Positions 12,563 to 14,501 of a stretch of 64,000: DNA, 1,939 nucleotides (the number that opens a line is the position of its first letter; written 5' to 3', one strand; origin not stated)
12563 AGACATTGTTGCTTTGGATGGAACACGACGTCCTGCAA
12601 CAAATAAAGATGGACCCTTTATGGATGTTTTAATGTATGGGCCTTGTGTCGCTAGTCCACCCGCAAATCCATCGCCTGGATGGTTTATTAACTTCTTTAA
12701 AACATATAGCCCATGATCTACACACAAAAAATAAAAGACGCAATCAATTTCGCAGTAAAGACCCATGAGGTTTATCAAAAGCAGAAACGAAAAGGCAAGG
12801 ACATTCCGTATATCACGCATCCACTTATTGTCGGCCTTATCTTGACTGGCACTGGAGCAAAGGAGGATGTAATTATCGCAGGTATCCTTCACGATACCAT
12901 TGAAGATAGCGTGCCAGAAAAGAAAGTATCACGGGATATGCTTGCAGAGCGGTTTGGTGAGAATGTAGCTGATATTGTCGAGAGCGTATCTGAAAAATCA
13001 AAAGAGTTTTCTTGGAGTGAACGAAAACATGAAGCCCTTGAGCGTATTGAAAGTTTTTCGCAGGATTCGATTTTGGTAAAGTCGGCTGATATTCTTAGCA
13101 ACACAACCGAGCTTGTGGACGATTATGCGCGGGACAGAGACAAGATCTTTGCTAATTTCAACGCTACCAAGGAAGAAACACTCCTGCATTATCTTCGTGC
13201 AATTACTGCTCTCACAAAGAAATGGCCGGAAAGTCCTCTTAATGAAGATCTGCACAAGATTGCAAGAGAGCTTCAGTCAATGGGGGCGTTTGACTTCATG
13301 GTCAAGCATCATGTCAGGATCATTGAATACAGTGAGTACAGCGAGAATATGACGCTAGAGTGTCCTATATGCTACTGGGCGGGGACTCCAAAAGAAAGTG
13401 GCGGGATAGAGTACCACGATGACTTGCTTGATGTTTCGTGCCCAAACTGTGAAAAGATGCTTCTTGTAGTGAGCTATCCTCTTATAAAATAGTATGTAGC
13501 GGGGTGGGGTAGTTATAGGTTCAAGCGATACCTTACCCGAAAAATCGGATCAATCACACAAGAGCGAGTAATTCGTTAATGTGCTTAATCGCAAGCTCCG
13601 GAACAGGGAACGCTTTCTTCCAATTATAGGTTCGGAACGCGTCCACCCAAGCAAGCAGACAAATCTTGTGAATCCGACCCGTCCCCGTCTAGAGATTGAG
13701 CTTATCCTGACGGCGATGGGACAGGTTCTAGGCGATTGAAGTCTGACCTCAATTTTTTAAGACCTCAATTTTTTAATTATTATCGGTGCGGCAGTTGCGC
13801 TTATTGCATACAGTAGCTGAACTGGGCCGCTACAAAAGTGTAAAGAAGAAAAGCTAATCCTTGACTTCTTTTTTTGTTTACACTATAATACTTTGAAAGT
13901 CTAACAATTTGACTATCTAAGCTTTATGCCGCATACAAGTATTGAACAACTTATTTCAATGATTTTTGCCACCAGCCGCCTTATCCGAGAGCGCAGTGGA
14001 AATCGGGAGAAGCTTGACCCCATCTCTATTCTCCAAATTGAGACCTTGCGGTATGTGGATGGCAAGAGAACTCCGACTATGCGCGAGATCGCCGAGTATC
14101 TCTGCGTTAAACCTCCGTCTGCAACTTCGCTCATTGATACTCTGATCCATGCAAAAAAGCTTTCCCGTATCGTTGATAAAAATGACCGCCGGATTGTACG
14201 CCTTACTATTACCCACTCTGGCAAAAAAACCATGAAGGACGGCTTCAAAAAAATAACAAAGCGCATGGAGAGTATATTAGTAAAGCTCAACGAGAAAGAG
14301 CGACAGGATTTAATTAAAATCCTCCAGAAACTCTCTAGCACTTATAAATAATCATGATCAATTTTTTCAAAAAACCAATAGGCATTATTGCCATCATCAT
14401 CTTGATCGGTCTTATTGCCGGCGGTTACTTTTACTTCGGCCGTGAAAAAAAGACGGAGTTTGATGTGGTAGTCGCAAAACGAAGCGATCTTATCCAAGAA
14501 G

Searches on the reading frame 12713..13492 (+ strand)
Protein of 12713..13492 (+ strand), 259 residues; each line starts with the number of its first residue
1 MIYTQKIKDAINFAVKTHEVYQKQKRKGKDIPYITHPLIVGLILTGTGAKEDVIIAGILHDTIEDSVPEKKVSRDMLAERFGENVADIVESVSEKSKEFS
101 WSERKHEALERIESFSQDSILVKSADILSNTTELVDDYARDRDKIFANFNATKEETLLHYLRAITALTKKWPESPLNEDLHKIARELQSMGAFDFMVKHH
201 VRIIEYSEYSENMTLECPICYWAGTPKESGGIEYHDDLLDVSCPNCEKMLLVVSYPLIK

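Call 8: search_protein_families(library=pfam, proteins=[window:12713-13492:+], max_evalue=0.01)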
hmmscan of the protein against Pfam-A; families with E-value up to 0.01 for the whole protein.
window:12713-13492:+ (259 aa): 3 families
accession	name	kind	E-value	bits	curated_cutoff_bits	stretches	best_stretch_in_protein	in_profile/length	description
PF13328.12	HD_4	-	1e-16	61.5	27.2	1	10-154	1-153/156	HD domain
PF01966.28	HD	-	2.1e-08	34.9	22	1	33-130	1-115/116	HD domain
PF00524.23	PPV_E1_N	-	0.0018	19.1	22.5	1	126-190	35-96/121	E1 Protein, N terminal domain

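Call 10: find_encoding_contigs(protein=window:12713-13492:+, flank=10000, max_places=10)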
Protein window:12713-13492:+ (259 aa): 1 contig read that carries it; 1 place shown.
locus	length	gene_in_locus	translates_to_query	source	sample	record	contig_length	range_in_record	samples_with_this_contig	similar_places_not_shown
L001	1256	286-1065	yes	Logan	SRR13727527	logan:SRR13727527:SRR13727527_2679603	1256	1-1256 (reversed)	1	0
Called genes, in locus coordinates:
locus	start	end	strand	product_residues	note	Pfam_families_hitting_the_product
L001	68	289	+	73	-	-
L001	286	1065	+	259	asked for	PF13328:HD_4, PF01966:HD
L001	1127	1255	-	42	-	?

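Call 11: find_homologous_proteins(query=window:12713-13492:+)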
Query window:12713-13492:+ (259 aa): 1649 proteins with E <= 0.001 among 1989 candidates; the best 120 are listed.
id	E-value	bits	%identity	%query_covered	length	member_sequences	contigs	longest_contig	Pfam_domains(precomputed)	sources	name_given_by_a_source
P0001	3.0e-169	579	100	100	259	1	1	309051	PF13328.13,PF01966.29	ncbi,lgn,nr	ncbi:MAG: HD domain-containing protein [bacterium]|nr:HD domain-containing protein [bacterium]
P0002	3.4e-117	409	69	100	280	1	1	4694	PF13328.13,PF01966.29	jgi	jgi:predicted Zn-ribbon and HTH transcriptional regulator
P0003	7.2e-115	401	67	100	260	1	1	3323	PF13328.13,PF01966.29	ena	-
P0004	2.5e-112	393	66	99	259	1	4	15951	PF13328.13,PF01966.29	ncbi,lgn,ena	-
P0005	3.9e-110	386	64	100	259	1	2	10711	PF13328.13,PF01966.29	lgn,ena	-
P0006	2.6e-109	383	66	100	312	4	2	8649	PF13328.13,PF01966.29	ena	-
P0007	1.1e-108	381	64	100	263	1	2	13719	PF13328.13,PF01966.29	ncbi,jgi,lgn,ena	-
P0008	1.4e-108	380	66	100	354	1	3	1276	PF13328.13,PF01966.29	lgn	-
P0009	3.0e-108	379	67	100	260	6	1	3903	PF13328.13,PF01966.29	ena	-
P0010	1.2e-107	377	64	99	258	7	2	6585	PF13328.13,PF01966.29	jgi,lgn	jgi:hypothetical protein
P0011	1.1e-106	374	62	100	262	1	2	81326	PF13328.13,PF01966.29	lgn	-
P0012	1.3e-105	371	61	100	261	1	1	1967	PF13328.13,PF01966.29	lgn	-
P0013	1.7e-105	370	63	100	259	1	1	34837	PF13328.13,PF01966.29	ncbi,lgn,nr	ncbi:HD domain-containing protein [Patescibacteria group bacterium]|nr:MAG: HD domain-containing pro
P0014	2.0e-105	370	66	100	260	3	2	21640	PF13328.13,PF01966.29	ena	-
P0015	5.3e-105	369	64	100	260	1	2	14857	PF13328.13,PF01966.29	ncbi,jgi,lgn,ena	-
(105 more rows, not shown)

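Call 13: find_related_loci(query=A1, collection=genome_contigs, flank=3000)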
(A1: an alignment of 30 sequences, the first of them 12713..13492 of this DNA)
Query A1 (259 aa) in genome_contigs; peptide patterns used: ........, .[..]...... (x = any residue, [..] = any of these).
600 stretches matched a pattern (row limit reached: there are more); 472 encode a relative of the query (tblastn E <= 1e-3); the best 80 are kept; 80 distinct loci.
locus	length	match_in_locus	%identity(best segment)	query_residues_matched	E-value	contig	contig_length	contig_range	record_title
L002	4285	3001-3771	63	1-257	4e-109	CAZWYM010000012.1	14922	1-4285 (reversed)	MAG TPA_asm: uncultured Candidatus Saccharibacteria bacterium isolate SRP286056_co2_193 genome assembly, contig: NODE_64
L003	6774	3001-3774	59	1-259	3e-104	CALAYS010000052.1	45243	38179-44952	MAG TPA_asm: uncultured bacterium isolate SRR6231146_bin.88_CONCOCT_v1.1_MAG genome assembly, contig: ERZ650289.63, whol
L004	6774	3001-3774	60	1-258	1e-102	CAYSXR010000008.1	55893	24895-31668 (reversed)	MAG TPA_asm: uncultured Gammaproteobacteria bacterium isolate SRP286056_co2_340 genome assembly, contig: NODE_602_length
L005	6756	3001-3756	59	6-259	6e-98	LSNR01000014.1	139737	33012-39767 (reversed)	MAG: Parcubacteria group bacterium M6-OD1-3 Contig6375, whole genome shotgun sequence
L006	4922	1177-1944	59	1-255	2e-96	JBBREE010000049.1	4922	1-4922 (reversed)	MAG: Candidatus Moraniibacteriota bacterium isolate Co_metawrap_2488 Cmw_2488_k141_19601770_length_4922_cov_8.0000, whol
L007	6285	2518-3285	56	1-257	3e-96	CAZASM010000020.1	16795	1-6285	MAG TPA_asm: uncultured Gammaproteobacteria bacterium isolate binchicken_co105_63 genome assembly, contig: NODE_4311_len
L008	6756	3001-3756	57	6-258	3e-96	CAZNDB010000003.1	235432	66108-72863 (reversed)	MAG TPA_asm: uncultured Candidatus Peribacteria bacterium isolate SRP192927_co4_212 genome assembly, contig: NODE_14_len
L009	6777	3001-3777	55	1-258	6e-93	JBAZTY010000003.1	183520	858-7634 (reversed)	MAG: Patescibacteria group bacterium isolate SO_2017_GW1_214 NODE_607_length_183520_cov_2.697960_OW334_2017, whole genom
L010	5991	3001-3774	55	2-258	7e-93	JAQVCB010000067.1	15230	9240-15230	MAG: Candidatus Gastranaerophilales bacterium isolate STD2_79 NODE_14618_length_15230_cov_4.469112_Sandtown_D2, whole ge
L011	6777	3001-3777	54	1-258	3e-90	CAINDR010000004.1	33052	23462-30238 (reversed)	Candidatus Falkowbacteria bacterium isolate Loclat_bin-10343 genome assembly, contig: bin-10343:04/64, whole genome shot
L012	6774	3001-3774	52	2-258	9e-88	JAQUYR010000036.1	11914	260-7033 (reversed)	MAG: Bacilli bacterium isolate STD2_241 NODE_20941_length_11914_cov_6.653347_Sandtown_D2, whole genome shotgun sequence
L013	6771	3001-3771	53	1-257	1e-86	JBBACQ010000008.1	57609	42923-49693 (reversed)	MAG: Patescibacteria group bacterium isolate SO_2017_LW1_52 NODE_269_length_57609_cov_1.701402_LW64-88_2017, whole genom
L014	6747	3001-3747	53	5-256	6e-87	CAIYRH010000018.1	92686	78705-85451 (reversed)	Candidatus Staskawiczbacteria bacterium isolate AlinenLipids_bin-9095 genome assembly, contig: bin-9095:18/18, whole gen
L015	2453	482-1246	53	2-255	3e-89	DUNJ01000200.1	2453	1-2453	MAG TPA_asm: Tepidimicrobium sp. isolate AS05jafATM_55 72376_AS05, whole genome shotgun sequence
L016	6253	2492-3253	54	1-255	2e-86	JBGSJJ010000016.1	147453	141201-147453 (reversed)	MAG: Candidatus Paceibacteria bacterium isolate JTS-AC154 k141_314078, whole genome shotgun sequence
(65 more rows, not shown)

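Call 50: search_solved_structures(query=window:12713-13492:+, max_evalue=0.001)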
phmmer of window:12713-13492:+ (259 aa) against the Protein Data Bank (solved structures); distinct sequences matched with E-value up to 0.001: 17.
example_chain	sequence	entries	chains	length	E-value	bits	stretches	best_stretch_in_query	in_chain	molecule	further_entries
7qoe_A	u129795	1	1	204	3.3e-24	89.3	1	6-166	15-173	HDc domain-containing protein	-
7qoc_A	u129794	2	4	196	8.3e-20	74.9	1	6-200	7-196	Guanosine polyphosphate pyrophosphohydrolases/synthetases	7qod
4yf1_A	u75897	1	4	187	6.9e-16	62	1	19-136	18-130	Lmo0812 protein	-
6s2t_A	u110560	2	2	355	2.1e-11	47.4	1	6-132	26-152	(P)ppGpp synthetase I, SpoT/RelA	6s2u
7ohg_A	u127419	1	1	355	2.1e-11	47.4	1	6-132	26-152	Guanosine-3',5'-bis(Diphosphate) 3'-pyrophosphohydrolase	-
6s2v_A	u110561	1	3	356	2.1e-11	47.4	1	6-132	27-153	(P)ppGpp synthetase I, SpoT/RelA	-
3nr1_A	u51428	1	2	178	2.4e-10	43.9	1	7-134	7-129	HD domain-containing protein 3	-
5xnx_A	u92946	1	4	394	1.1e-09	41.8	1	23-131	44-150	Bifunctional (p)ppGpp synthase/hydrolase RelA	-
5vxa_A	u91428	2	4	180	1.5e-09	41.2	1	7-134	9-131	Guanosine-3',5'-bis(diphosphate) 3'-pyrophosphohydrolase MESH1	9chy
7qps_A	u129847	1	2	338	2.1e-09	40.8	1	30-134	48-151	ACT domain protein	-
7qpr_A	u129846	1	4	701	7.9e-09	38.9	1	30-134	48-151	ACT domain protein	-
7oiw_A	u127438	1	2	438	1.7e-08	37.8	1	18-134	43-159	GTP pyrophosphokinase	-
8fr8_I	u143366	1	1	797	3.6e-08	36.8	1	16-131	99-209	GTP pyrophosphokinase RelA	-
3nqw_A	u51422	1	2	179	9e-08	35.5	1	7-134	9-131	CG11900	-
8acu_A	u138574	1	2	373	1.6e-07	34.6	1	18-134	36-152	GTP pyrophosphokinase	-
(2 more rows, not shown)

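Call 55: search_protein_families(library=ncbifam, proteins=[window:12713-13492:+], max_evalue=0.01)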
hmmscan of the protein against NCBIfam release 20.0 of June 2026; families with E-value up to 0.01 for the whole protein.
window:12713-13492:+ (259 aa): 2 families
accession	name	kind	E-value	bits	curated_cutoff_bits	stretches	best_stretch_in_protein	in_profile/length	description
TIGR00691.1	spoT_relA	subfamily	2.2e-17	62.7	499.2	1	11-134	2-122/687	RelA/SpoT family protein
NF008303.0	PRK11092.1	equivalog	9.9e-12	43.8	947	1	6-110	22-117/702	bifunctional GTP diphosphokinase/guanosine-3',5'-bis pyrophosphate 3'-pyrophosphohydrolase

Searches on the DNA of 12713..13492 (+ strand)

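Call 58: search_rna_families(sources=[L092, L110, L159, L181, L191, L198, L199, L129, L170, L132, L089, L085, L122, L183, L056, L015], threshold=evalue, max_evalue=1)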
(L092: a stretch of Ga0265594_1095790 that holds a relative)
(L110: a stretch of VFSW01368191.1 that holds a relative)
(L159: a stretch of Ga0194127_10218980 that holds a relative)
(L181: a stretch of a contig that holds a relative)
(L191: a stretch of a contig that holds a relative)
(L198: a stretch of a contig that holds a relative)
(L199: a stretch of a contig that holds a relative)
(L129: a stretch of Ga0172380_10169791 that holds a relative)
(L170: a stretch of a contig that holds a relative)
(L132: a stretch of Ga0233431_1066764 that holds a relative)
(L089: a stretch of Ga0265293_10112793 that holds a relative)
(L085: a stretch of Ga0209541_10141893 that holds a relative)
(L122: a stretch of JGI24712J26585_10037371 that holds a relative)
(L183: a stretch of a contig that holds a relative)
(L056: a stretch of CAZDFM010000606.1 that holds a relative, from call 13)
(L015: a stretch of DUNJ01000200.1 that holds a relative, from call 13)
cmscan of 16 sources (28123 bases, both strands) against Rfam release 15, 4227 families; matches with E-value up to 1: 1.
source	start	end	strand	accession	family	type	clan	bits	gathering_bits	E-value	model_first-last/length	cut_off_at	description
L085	2069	2139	-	RF00005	tRNA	Gene; tRNA;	CL00001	62.5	29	1.6e-11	1-71/71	no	tRNA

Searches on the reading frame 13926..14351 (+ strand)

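Call 8: search_protein_families(library=pfam, proteins=[window:13926-14351:+], max_evalue=0.01)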
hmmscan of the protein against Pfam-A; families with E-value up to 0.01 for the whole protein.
window:13926-14351:+ (141 aa): 3 families
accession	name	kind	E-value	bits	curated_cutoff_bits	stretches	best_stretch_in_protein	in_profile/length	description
PF01047.28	MarR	-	5.1e-08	33.1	24.6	1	34-91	2-59/59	MarR family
PF12802.13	MarR_2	-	0.00036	21.1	27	1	34-90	4-61/61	MarR family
PF22381.2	Staph_reg_Sar_Rot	-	0.0014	19.1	27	1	33-105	12-84/85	Transcriptional regulator SarA/Rot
